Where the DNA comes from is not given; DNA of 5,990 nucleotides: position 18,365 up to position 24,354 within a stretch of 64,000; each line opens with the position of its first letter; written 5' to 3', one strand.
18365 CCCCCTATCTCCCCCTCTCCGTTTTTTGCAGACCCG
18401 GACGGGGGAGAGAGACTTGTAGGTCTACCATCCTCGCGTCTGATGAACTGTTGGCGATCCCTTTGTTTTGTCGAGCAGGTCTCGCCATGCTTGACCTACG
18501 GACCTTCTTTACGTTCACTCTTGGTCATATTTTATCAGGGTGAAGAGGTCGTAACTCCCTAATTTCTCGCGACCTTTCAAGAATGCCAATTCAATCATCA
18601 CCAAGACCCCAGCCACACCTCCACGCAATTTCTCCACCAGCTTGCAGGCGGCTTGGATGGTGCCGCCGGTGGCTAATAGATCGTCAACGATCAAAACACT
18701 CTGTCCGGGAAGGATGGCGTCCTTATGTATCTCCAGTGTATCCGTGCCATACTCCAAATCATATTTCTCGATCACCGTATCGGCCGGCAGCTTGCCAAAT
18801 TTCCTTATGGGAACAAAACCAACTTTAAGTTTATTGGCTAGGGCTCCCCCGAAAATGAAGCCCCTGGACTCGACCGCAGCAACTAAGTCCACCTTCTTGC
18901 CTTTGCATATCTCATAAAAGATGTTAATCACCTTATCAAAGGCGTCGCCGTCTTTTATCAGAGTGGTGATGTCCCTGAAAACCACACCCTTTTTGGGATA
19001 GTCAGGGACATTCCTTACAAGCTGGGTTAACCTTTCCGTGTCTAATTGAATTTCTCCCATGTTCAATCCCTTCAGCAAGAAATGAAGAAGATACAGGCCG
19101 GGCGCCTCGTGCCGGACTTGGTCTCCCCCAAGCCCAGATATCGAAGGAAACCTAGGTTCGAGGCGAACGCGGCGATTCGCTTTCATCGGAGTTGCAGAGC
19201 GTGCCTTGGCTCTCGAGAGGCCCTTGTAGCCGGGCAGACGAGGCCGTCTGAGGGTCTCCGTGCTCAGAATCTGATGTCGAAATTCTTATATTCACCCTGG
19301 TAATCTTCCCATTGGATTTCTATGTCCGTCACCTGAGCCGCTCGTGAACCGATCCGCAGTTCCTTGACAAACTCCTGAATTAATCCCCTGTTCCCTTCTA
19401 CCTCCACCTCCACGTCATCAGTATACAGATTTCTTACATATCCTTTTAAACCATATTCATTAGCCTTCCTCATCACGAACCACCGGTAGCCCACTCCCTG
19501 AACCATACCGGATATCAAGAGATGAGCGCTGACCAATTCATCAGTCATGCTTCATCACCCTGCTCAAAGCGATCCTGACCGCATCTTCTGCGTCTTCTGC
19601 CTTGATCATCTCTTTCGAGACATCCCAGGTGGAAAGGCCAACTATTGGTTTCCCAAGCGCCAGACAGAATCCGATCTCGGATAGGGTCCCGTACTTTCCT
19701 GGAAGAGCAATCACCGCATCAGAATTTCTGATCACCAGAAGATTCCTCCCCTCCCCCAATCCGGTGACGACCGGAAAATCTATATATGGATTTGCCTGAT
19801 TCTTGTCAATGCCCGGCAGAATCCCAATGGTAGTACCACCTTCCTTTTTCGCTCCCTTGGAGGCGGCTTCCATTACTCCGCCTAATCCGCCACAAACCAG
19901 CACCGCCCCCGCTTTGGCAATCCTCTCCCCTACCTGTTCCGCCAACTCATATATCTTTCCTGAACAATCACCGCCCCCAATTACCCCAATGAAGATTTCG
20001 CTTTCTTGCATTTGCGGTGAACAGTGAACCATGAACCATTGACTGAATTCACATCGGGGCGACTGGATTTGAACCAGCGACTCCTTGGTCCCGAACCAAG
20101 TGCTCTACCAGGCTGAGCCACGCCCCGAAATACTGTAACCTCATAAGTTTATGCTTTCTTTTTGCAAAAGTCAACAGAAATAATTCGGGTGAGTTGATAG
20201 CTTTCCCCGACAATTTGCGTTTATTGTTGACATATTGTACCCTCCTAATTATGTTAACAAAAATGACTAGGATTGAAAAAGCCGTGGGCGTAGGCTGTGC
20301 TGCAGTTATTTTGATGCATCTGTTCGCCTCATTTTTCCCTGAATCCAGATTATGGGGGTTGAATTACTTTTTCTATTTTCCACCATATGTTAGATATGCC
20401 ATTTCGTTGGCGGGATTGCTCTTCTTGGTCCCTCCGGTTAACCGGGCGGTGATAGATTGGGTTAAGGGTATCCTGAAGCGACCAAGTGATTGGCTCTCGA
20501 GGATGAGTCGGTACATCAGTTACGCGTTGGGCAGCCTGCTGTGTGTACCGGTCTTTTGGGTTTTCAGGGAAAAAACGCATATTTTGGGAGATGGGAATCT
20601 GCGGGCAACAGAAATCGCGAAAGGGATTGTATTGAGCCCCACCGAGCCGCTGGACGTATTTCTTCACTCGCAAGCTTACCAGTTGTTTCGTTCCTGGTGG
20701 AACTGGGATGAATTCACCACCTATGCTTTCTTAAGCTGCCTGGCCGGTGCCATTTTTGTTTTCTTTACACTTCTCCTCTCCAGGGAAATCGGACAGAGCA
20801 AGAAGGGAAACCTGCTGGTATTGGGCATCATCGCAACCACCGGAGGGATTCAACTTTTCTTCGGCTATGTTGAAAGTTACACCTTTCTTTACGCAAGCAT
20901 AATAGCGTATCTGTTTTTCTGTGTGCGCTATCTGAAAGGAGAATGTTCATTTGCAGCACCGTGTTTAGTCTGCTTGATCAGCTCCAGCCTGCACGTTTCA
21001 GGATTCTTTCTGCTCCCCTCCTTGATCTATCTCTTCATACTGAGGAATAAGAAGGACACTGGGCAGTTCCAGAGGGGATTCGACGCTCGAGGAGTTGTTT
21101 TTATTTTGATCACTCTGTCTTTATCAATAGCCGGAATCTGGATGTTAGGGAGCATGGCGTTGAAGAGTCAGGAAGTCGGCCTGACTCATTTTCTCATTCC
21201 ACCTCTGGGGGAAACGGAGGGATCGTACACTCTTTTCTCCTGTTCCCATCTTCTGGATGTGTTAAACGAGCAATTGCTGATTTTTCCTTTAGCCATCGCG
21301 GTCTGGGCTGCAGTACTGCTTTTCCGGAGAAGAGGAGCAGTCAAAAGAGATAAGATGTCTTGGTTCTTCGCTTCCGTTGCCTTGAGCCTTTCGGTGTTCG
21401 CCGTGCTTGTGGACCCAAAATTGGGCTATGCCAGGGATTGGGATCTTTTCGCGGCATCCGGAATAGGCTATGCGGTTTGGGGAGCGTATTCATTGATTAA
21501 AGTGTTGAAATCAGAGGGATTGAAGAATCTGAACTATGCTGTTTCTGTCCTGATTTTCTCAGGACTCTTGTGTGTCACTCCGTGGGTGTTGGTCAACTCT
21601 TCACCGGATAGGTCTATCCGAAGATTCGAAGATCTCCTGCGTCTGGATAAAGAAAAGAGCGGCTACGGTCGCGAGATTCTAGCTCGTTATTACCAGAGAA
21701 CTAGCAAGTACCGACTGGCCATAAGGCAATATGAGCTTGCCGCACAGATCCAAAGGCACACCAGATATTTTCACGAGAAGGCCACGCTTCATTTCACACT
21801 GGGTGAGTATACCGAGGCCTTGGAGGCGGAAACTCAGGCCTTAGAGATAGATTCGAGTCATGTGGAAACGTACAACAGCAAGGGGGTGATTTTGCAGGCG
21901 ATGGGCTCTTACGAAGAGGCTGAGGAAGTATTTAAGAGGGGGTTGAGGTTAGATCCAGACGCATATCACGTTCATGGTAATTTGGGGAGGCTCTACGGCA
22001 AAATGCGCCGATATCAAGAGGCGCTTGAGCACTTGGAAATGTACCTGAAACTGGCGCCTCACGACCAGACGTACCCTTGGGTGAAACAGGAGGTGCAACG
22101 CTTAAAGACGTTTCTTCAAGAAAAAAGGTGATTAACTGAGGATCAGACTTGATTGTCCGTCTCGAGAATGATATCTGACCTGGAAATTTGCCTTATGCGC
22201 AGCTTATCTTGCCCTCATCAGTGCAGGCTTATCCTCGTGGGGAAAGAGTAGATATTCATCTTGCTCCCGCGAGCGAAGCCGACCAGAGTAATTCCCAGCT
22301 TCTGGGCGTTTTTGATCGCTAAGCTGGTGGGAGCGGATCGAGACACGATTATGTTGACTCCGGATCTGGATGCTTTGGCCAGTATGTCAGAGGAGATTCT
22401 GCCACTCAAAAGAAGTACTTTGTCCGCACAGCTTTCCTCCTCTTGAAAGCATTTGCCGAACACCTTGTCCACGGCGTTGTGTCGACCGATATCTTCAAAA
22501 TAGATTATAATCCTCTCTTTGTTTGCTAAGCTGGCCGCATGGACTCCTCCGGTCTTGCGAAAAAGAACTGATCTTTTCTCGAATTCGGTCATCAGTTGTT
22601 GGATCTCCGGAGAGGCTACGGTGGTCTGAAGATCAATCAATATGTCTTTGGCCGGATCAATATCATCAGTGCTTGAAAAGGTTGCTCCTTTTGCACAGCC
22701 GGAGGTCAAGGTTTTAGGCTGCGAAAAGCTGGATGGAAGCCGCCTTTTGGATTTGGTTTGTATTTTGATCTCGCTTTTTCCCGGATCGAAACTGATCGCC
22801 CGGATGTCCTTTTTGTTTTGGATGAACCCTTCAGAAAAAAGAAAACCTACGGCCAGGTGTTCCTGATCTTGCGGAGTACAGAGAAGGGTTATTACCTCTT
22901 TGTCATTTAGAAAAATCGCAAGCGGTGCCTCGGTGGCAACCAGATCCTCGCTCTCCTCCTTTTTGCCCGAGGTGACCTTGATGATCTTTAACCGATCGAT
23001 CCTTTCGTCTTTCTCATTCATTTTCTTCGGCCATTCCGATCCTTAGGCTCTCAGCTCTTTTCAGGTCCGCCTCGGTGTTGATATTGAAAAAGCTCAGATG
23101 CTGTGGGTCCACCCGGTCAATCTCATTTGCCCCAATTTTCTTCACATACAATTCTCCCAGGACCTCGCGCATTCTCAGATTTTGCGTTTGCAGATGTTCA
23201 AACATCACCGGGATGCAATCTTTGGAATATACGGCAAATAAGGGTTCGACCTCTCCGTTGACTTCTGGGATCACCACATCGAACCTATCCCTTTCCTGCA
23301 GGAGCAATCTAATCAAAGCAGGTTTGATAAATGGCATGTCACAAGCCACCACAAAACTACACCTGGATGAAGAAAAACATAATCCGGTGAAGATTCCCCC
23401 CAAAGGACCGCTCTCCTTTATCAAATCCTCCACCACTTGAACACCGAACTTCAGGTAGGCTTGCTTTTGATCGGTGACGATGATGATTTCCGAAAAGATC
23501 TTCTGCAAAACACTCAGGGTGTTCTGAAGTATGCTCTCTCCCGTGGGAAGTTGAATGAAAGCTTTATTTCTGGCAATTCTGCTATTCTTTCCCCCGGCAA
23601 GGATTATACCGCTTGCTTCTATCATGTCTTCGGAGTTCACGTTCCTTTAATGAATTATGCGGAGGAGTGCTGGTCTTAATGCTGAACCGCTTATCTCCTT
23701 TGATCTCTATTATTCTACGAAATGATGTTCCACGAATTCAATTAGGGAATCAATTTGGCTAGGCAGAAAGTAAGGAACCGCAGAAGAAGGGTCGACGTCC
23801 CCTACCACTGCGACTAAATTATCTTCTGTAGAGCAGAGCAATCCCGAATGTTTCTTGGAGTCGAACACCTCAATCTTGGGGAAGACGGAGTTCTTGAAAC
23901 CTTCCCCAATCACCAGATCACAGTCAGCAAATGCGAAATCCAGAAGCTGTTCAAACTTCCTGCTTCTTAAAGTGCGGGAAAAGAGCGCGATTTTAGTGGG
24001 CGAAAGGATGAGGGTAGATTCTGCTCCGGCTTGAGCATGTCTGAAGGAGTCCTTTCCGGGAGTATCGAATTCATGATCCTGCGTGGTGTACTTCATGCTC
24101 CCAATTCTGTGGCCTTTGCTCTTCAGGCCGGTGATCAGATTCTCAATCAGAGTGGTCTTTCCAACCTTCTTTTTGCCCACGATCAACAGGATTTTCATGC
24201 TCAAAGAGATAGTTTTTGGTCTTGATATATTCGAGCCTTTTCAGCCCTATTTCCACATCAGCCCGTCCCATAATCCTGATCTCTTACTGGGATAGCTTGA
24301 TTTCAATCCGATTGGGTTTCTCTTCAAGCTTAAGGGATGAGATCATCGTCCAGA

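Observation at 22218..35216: Non-canonical fdh operon (cytochrome c in place of cytochrome b) abutting the porin-cytochrome conduit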

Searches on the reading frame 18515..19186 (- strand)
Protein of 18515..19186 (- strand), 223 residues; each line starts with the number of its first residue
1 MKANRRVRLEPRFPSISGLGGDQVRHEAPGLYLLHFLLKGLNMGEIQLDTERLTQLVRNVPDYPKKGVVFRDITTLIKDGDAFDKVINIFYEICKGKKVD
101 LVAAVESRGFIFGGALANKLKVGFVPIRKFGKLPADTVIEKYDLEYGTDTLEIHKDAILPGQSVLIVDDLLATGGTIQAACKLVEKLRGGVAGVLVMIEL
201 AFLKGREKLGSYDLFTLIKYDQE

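Call 15: search_protein_families(library=pfam, max_evalue=0.00001, proteins=[window:18515-19186:-])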
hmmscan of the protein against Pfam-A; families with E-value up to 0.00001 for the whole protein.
window:18515-19186:- (223 aa): 1 family
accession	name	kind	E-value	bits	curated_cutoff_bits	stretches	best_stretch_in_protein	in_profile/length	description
PF00156.33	Pribosyltran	-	1.7e-16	60.4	26.3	1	82-198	11-124/158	Phosphoribosyl transferase domain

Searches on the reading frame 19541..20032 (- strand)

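Call 48: search_protein_families(library=pfam, max_evalue=1e-8, proteins=[window:19541-20032:-])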
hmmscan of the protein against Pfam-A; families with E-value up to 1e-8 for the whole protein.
window:19541-20032:- (163 aa): 1 family
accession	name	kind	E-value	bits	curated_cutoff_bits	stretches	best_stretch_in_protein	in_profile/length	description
PF18306.6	LDcluster4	-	1.9e-45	154.6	26.3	1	13-151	2-139/151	SLOG cluster4 family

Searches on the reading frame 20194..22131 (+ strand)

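Call 15: search_protein_families(library=pfam, max_evalue=0.00001, proteins=[window:20194-22131:+])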
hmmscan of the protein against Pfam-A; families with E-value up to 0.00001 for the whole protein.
window:20194-22131:+ (645 aa): 12 families
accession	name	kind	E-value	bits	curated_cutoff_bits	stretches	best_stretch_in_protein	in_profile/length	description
PF00515.34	TPR_1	-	3.3e-20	71.4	27.8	1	558-589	2-33/34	Tetratricopeptide repeat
PF07719.23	TPR_2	-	1.3e-16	59.7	27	0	558-589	2-33/34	Tetratricopeptide repeat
PF13181.12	TPR_8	-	1.4e-15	56.5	25.7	0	558-589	2-33/34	Tetratricopeptide repeat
PF13424.12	TPR_12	-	3.8e-12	46.7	30.1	1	558-621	4-75/77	Tetratricopeptide repeat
PF13432.12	TPR_16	-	1.8e-11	44.7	32.7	1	566-624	6-64/65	Tetratricopeptide repeat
PF14559.12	TPR_19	-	7.3e-10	39.5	25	1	569-626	3-60/68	Tetratricopeptide repeat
PF13414.12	TPR_11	-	1.4e-09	37.9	26.8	0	569-604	6-41/42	TPR repeat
PF13431.12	TPR_17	-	1.4e-09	37.9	24.4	0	580-612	2-34/34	Tetratricopeptide repeat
PF13371.12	TPR_9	-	1.3e-08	35.2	35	1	569-627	7-65/73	Tetratricopeptide repeat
PF13374.12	TPR_10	-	1.5e-08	34.8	27.5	0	558-585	3-30/42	Tetratricopeptide repeat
PF13176.12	TPR_7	-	1.6e-06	28.1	27.9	0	594-623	2-31/36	Tetratricopeptide repeat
PF13428.12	TPR_14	-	4.1e-06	27.4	23.5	0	564-600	8-44/44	Tetratricopeptide repeat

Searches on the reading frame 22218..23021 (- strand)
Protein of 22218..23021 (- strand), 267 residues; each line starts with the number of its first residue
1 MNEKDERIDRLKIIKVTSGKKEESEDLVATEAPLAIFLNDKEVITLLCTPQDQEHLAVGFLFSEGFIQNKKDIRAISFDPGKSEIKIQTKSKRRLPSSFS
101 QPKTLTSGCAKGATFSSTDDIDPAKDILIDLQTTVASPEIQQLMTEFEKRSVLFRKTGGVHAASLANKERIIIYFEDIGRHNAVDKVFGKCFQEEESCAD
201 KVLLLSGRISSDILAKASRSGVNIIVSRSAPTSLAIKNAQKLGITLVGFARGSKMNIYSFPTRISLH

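Call 8: search_protein_families(library=ncbifam, max_evalue=0.001, proteins=[window:22218-23021:-])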
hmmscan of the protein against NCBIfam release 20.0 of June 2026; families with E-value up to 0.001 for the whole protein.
window:22218-23021:- (267 aa): 2 families
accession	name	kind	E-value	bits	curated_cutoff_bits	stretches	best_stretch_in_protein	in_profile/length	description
NF001943.0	PRK00724.1-2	equivalog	7.3e-70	235.1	269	1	7-265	4-273/274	formate dehydrogenase accessory sulfurtransferase FdhD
TIGR00129.1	fdhD_narQ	equivalog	6.5e-67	225.4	140.9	1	25-265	2-236/237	formate dehydrogenase accessory sulfurtransferase FdhD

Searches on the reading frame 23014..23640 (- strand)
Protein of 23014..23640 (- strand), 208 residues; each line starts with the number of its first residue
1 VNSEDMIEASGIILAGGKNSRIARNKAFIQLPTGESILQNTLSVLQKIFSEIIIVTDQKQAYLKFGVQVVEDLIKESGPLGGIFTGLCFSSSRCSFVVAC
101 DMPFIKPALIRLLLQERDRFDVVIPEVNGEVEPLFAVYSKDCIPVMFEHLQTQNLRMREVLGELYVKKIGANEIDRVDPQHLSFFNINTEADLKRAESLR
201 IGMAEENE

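Call 6: search_protein_families(library=pfam, max_evalue=0.01, proteins=[window:23014-23640:-])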
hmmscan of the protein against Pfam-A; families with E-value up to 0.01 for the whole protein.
window:23014-23640:- (208 aa): 2 families
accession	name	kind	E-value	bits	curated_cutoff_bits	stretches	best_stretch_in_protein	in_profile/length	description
PF12804.13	NTP_transf_3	-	2.7e-33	115.8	27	1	11-161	1-154/160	MobA-like NTP transferase domain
PF01983.22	CofC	-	0.0055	16.4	22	1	48-149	48-144/217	Guanylyl transferase CofC like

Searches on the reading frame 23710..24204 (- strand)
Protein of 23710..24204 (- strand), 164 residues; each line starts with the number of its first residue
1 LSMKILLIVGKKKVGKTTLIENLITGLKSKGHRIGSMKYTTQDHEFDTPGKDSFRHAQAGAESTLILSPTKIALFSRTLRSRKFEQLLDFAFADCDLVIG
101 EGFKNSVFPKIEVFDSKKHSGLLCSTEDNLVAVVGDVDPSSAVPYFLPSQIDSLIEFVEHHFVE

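Call 6: search_protein_families(library=pfam, max_evalue=0.01, proteins=[window:23710-24204:-])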
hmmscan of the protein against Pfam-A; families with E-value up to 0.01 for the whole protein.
window:23710-24204:- (164 aa): 7 families
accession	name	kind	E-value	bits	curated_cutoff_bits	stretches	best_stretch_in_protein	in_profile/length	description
PF03205.20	MobB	-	3.9e-37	127.5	26.6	1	5-136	1-133/133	Molybdopterin guanine dinucleotide synthesis protein B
PF13173.12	AAA_14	-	0.0018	18.7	27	1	4-30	3-28/129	AAA domain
PF01926.29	MMR_HSR1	-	0.0026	18.3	21.9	1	7-46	3-38/113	50S ribosome-binding GTPase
PF20720.3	nSTAND3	-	0.0034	17.5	27.2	1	4-36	18-50/155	Novel STAND NTPase 3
PF01637.24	ATPase_2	-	0.0052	17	33.2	1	4-64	21-78/225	ATPase domain predominantly from Archaea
PF03266.21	NTPase_1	-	0.0092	16.3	23.9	0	7-36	3-32/168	NTPase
PF09439.16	SRPRB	-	0.0094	15.8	25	0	3-55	3-60/178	Signal recognition particle receptor beta subunit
